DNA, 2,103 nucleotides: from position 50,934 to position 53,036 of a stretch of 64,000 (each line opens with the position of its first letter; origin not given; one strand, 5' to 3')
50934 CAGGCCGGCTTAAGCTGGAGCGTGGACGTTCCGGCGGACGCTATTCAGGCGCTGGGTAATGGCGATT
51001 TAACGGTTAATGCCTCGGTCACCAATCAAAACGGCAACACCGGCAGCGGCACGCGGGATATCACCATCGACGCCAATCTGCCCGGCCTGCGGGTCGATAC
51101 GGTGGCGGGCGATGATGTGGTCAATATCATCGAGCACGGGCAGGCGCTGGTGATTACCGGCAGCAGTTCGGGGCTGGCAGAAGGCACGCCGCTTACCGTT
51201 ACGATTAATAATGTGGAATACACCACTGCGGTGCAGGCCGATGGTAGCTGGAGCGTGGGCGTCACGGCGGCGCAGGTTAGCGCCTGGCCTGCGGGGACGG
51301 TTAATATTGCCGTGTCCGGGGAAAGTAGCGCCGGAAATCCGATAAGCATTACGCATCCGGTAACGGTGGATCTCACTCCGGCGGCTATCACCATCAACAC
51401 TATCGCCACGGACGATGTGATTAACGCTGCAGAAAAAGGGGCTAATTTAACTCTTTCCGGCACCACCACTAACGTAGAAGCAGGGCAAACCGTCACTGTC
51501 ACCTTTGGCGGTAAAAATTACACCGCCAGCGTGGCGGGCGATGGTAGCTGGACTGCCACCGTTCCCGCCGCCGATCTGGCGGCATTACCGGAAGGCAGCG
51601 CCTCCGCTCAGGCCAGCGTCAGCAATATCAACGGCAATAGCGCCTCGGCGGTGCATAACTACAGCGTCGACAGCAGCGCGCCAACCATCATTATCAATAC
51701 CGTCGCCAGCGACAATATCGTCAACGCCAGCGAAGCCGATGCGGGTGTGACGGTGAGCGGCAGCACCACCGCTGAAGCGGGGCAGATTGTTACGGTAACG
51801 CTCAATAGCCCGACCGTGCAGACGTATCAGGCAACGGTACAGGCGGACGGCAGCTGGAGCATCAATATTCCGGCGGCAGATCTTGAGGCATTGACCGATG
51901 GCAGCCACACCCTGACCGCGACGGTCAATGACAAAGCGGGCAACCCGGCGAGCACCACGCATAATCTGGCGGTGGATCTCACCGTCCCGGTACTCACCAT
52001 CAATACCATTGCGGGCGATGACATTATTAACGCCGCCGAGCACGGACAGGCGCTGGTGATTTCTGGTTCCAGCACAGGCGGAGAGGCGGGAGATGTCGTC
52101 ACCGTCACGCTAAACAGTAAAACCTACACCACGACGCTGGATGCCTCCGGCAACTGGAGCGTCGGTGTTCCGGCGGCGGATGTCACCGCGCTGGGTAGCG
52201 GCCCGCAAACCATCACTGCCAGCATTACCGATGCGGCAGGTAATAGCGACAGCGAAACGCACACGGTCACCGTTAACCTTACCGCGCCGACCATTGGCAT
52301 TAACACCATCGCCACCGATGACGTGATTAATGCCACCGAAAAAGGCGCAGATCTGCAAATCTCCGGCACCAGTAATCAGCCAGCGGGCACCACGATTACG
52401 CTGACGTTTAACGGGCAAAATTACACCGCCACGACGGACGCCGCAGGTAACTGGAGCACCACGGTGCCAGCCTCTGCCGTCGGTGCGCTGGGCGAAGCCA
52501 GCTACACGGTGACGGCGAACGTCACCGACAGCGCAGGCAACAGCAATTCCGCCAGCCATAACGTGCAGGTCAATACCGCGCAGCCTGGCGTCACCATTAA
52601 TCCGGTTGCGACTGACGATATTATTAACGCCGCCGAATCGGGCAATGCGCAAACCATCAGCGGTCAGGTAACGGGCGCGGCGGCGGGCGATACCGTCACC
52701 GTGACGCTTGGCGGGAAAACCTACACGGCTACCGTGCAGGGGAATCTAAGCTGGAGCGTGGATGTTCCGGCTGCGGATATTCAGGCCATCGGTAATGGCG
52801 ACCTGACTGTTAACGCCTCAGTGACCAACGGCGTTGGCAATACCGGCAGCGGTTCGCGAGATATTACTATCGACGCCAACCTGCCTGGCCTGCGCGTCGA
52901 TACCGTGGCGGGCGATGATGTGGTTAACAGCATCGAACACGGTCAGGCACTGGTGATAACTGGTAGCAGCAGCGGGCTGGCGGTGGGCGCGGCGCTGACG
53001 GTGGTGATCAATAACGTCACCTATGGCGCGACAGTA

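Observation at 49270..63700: Nested repeat architecture: ~300-bp domain units organised into ~1.8-kb six-domain super-repeats, at least seven regular copies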

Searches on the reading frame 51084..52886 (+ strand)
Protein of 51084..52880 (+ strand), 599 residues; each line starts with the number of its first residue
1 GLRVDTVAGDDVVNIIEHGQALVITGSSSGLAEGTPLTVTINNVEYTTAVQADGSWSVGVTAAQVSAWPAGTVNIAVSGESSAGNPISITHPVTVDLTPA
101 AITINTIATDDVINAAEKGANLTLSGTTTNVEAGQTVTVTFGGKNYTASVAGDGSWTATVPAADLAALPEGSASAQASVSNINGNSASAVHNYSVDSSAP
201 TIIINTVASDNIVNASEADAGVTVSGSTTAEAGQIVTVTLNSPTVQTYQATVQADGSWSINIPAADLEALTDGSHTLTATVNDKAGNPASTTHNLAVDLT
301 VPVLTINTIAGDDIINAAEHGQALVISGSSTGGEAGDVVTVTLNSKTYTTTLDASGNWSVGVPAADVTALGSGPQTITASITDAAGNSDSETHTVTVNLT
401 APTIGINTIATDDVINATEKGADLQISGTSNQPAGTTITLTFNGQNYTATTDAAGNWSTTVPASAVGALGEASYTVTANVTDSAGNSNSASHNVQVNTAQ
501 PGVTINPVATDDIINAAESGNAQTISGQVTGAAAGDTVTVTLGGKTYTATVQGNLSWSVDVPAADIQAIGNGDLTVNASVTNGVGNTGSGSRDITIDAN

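Call 10: search_protein_families(library=ncbifam, proteins=[window:51084-52880:+], max_evalue=0.01)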
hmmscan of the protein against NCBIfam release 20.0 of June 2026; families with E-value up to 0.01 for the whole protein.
window:51084-52880:+ (599 aa): 3 families
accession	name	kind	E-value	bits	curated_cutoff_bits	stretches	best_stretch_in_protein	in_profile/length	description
NF033510.3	Ca_tandemer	repeat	2.5e-170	553.4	50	6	191-289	2-96/96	Ca2+-stabilized repeat-containing adhesin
NF012196.1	Ig_like_ice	domain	2.4e-83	275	50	6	480-568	3-100/108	Ig-like domain-containing protein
NF058597.1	CoaZ_rpt_PGGG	domain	1.3e-05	25.1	30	0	518-580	14-75/88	choice-of-anchor Z repeating domain-containing protein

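Call 38: search_solved_structures(query=window:51084-52880:+, max_evalue=0.001, show_alignments=1)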
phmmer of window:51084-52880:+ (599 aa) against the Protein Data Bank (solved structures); distinct sequences matched with E-value up to 0.001: 7.
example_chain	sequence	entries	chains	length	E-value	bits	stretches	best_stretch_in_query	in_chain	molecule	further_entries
4p99_A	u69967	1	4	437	3.7e-56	194.5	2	298-580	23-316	MpAFP_RII tetra-tandemer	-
5irb_A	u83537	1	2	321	4.2e-34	121.7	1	103-395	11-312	RTX-adhesin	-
6xi3_AAA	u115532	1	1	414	5.2e-15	58.7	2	94-311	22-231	Large adhesion protein (Lap) involved in biofilm formation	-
4kdv_A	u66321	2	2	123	4.9e-14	55.5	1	297-394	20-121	Antifreeze protein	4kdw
5k8g_A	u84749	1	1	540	5e-08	35.7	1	298-484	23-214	Antifreeze protein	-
6x5v_A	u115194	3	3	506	5.5e-08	35.5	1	300-484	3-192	Antifreeze protein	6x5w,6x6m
6x6q_A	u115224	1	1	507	8.8e-08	34.8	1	299-483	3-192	Antifreeze protein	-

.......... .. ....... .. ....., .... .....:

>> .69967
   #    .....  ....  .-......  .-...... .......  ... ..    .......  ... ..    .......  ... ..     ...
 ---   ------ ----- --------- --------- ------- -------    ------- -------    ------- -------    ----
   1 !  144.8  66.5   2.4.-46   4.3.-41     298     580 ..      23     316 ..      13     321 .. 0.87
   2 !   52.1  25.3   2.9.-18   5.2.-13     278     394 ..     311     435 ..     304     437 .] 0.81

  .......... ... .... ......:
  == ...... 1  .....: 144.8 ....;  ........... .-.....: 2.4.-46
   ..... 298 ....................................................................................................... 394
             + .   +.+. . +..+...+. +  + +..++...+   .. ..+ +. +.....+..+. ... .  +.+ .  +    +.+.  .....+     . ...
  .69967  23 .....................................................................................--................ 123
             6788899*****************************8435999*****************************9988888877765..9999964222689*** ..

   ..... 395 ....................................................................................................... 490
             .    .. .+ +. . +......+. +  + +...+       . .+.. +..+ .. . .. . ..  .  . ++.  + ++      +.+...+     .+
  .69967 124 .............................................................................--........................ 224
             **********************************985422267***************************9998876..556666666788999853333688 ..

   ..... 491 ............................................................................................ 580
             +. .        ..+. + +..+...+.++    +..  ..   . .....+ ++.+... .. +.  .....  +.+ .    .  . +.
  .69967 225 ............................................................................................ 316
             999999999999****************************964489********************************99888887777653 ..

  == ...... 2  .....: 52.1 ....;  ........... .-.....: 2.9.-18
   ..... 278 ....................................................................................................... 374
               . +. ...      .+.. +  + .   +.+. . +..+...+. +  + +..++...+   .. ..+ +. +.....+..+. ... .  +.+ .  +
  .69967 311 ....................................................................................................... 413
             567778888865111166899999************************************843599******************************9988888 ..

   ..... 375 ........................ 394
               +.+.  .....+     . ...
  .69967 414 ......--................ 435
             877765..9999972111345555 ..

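Call 74: search_protein_representatives(protein=window:51084-52880:+)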
Query: 599 residues. Proteins with E-value up to 0.001 (for the whole library): 5444; up to 1e-10: 3201; up to 1e-30: 1310. The best 150 are listed.
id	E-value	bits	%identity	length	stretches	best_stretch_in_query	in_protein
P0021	0.0e+00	4647.9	54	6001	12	1-599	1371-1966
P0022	0.0e+00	4181.8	49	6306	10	1-598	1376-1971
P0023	0.0e+00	3692.7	40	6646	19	1-596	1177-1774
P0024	0.0e+00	3406.6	41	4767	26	187-587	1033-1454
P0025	0.0e+00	3232.0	68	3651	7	1-599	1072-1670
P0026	0.0e+00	3099.1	44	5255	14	4-599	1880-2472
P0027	0.0e+00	3045.5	40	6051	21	46-528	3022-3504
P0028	0.0e+00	2844.5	38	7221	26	68-599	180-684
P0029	0.0e+00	2387.3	38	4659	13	1-492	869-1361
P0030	0.0e+00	2357.9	39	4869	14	1-554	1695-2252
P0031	0.0e+00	2320.8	42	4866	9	1-597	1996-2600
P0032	0.0e+00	2315.2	48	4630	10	90-527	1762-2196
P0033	0.0e+00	2288.0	38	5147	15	94-553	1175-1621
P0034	0.0e+00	2277.8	46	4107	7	1-598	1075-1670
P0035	0.0e+00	2245.3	37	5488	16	1-567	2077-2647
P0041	0.0e+00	2022.7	51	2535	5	1-598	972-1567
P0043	0.0e+00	1921.3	44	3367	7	2-599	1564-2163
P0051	0.0e+00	1751.2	52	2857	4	1-599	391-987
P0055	0.0e+00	1702.6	41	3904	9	2-598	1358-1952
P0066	0.0e+00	1264.9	46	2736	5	1-518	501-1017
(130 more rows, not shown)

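Call 77: list_cluster_members(proteins=[P0021, P0022, P0025, P0031, P0034, P0041, P0043, P0051, P0055, P0066])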
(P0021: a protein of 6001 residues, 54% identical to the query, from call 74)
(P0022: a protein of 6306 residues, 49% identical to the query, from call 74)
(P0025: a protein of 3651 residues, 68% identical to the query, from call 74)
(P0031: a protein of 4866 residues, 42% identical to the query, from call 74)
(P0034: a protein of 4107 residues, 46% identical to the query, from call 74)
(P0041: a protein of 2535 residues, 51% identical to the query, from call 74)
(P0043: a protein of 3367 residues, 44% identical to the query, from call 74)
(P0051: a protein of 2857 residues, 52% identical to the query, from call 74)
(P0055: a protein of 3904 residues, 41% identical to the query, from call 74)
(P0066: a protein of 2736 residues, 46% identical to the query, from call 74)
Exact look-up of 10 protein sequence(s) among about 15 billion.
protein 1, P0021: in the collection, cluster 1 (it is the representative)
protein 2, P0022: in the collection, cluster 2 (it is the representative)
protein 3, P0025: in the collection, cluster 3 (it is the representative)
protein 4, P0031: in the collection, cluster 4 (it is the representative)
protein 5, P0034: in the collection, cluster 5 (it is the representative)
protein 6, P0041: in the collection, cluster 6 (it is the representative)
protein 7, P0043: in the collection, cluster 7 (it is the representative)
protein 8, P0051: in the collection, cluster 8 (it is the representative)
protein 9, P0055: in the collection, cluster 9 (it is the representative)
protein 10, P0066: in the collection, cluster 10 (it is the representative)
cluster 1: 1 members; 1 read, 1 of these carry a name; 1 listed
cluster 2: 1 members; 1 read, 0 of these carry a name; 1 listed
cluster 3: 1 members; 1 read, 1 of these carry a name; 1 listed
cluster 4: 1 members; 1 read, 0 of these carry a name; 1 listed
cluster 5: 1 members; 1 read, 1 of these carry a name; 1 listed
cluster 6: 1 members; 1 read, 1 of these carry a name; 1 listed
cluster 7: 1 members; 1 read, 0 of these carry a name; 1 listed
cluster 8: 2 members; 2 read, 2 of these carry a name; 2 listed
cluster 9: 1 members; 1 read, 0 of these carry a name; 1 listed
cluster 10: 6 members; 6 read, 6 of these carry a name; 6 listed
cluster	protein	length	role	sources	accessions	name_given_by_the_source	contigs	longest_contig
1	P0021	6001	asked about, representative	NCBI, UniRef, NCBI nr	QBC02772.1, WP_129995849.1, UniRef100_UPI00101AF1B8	Ig-like domain-containing protein [Enterobacter cloacae] | Ig-like domain-containing protein n=1 Tax=Enterobacter cloacae TaxID=550 ...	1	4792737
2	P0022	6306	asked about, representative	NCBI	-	-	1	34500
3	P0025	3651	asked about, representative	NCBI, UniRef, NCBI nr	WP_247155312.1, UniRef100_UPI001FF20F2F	BapA-related adhesin SiiEA [Escherichia coli] | BapA-related adhesin SiiEA n=1 Tax=Escherichia coli TaxID=562 RepID=UPI001FF20F2F | Ig-like domain-containing protein [Escherichia coli]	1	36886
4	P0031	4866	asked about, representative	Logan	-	-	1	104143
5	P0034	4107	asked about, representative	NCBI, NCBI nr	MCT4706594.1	Ig-like domain-containing protein [Enterobacteriaceae bacterium H16N7] | Ig-like domain-containing protein [Dryocola clanedunensis]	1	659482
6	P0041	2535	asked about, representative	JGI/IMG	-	hypothetical protein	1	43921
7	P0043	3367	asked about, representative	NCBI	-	-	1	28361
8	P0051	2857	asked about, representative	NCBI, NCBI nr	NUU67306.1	Ig-like domain-containing protein, partial [Enterobacteriaceae bacterium BIT-l23] | Ig-like domain-containing protein [Enterobacteriaceae bacterium BIT-l23]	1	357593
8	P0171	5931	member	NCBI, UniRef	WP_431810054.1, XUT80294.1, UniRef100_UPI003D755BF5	Ig-like domain-containing protein [Jejubacter sp. L23] | Ig-like domain-containing protein n=1 Tax=Jejubacter sp. L23 TaxID=3092086 ...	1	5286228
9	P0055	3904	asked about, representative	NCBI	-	-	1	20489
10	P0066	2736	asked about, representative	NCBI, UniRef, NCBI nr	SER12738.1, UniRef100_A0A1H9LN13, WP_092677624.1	Ig-like domain (group 3) [Rosenbergiella nectarea] | Ig-like domain (Group 3) n=1 Tax=Rosenbergiella nectarea TaxID=988801 ... | Ig-like domain-containing protein [Rosenbergiella nectarea]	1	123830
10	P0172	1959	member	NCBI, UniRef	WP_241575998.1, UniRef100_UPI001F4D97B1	Ig-like domain-containing protein, partial [Rosenbergiella collisarenosi] | Ig-like domain-containing protein n=1 Tax=Rosenbergiella collisarenosi TaxID=1544695 ...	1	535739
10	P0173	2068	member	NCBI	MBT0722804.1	Ig-like domain-containing protein, partial [Rosenbergiella collisarenosi]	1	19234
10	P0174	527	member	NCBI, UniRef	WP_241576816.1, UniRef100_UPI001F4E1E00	Ig-like domain-containing protein, partial [Rosenbergiella collisarenosi] | Ig-like domain-containing protein n=1 Tax=Rosenbergiella collisarenosi TaxID=1544695 ...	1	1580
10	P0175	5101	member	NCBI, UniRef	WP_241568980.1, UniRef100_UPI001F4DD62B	Ig-like domain-containing protein [Rosenbergiella collisarenosi] | Ig-like domain-containing protein n=3 Tax=Rosenbergiella collisarenosi TaxID=1544695 ...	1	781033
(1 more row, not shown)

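Call 79: predict_structure(alignment_id=A1)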
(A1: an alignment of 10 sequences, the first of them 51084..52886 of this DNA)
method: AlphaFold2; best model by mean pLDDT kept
length: 601 residues; sequences in the alignment: 10
mean_pLDDT: 91.7   pTM: 0.50
mean pLDDT of the five models: 91.7, 91.0, 90.7, 90.6, 90.1
residues with pLDDT >= 90: 445; 70-90: 153; 50-70: 3; < 50: 0
segments of 3 or more residues with pLDDT < 50: none
pLDDT, mean of each block of 10 residues (from residue 1): 85 88 91 92 91 93 90 92 88 89 81 87 93 94 93 93 90 93 91 90 85 89 93 95 86 95 89 92 93 91 92 92 94 93 95 95 94 95 92 94 91 91 94 95 95 95 93 95 93 93 92 90 93 92 93 94 91 93 91 91 75
secondary structure, 60 per line:
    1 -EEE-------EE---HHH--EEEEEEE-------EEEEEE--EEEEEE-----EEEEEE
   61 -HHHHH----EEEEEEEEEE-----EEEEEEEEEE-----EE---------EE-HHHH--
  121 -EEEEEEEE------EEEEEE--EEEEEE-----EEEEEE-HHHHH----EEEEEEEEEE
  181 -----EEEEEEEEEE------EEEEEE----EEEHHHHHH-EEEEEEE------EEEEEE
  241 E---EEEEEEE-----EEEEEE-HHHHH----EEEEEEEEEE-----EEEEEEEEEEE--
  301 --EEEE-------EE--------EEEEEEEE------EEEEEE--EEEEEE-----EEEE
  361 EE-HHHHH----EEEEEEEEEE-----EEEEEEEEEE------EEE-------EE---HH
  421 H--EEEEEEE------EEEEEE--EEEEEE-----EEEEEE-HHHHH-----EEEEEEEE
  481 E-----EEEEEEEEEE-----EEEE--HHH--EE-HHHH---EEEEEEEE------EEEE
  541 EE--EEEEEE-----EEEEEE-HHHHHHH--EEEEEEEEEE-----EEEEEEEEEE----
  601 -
elements in order: E2-4 E22-28 E36-41 E44-49 E55-60 H62-66 E71-80 E86-95 H115-118 E122-129 E136-141 E144-149 E155-160 H162-166 E171-180 E186-195 E202-207 E212-214 H215-220 E222-228 E235-241 E245-251 E257-262 H264-268 E273-282 E288-298 E303-306 E324-331 E338-343 E346-351 E357-362 H364-368 E373-382 E388-397 E404-406 E424-430 E437-442 E445-450 E456-461 H463-467 E473-481 E487-496 E502-505 H516-519 E523-530 E537-542 E545-550 E556-561 H563-569 E572-581 E587-596

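Call 81: fold_search(model_id=the predicted structure, library=pdb)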
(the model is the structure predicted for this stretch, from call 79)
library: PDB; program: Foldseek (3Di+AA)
matches with E <= 10: 1783; with E <= 0.001: 419
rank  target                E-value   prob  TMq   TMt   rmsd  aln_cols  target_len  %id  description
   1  4p99_A                9.5e-33  1.00  0.31  0.41  11.4       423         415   36  Ca2+-stabilized adhesin helps an Antarctic bacterium reach out and bind ice (released 2014-06-18)
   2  5irb_A                4.9e-23  1.00  0.29  0.48   8.7       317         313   35  Structural insight into host cell surface retention of a 1.5-MDa bacterial ice-binding adhesin (released 2017-07-19)
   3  5irb_B                5.7e-23  1.00  0.29  0.49   8.9       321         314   35  Structural insight into host cell surface retention of a 1.5-MDa bacterial ice-binding adhesin (released 2017-07-19)
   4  6xi3                  8.8e-21  1.00  0.30  0.41  11.8       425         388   26  Crystal structure of tetra-tandem repeat in extending region of large adhesion protein (released 2020-10-14)
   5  9flp_A                6.9e-17  1.00  0.54  0.38   7.1       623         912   16  CryoEM structure of the neck (1403-2314) in the grappling hook protein A (GhpA) in the bacterium Aureispira sp. CCB-QB (released 2024-10-16)
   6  9fx2                  8.0e-17  1.00  0.17  0.10  69.7       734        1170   12  Structure of methylamine activated CD109 (released 2025-03-19)
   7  9fx3_A                1.1e-16  1.00  0.17  0.10  70.1       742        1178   12  Structure of active human CD109 (released 2025-03-19)
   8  6grs_B                1.4e-16  1.00  0.15  0.16  40.4       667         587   11  Paired immunoglobulin-like receptor B (PirB) or Leukocyte immunoglobulin-like receptor subfamily B member 3 (LILRB3) f (released 2019-02-06)
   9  4u48                  2.5e-16  1.00  0.18  0.08  71.8       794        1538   11  Crystal structure of Salmonella alpha-2-macroglobulin (released 2014-09-17)
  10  6grs_A                2.6e-16  1.00  0.15  0.16  45.1       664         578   11  Paired immunoglobulin-like receptor B (PirB) or Leukocyte immunoglobulin-like receptor subfamily B member 3 (LILRB3) f (released 2019-02-06)
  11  5a42                  4.1e-16  1.00  0.17  0.08  71.1       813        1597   10  Cryo-EM single particle 3D reconstruction of the native conformation of E. coli alpha-2-macroglobulin (ECAM) (released 2015-07-29)
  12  6xi1_BBB              6.8e-16  1.00  0.22  0.26  13.9       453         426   19  Crystal structure of tetra-tandem repeat in extending RTX adhesin from Aeromonas hydrophila (released 2020-10-14)
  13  9qk2_F                8.3e-16  1.00  0.18  0.17  57.5       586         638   12  Structure of the Complement classical and lectin pathway C3 convertase in complex with substrate C3 (released 2025-12-24)
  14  6xi1_AAA              9.6e-16  1.00  0.22  0.27  14.0       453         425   19  Crystal structure of tetra-tandem repeat in extending RTX adhesin from Aeromonas hydrophila (released 2020-10-14)
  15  9u5z_E                9.6e-16  1.00  0.18  0.09  69.1       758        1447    9  C3 convertases zymogen C4b2 in activation state (released 2026-01-14)
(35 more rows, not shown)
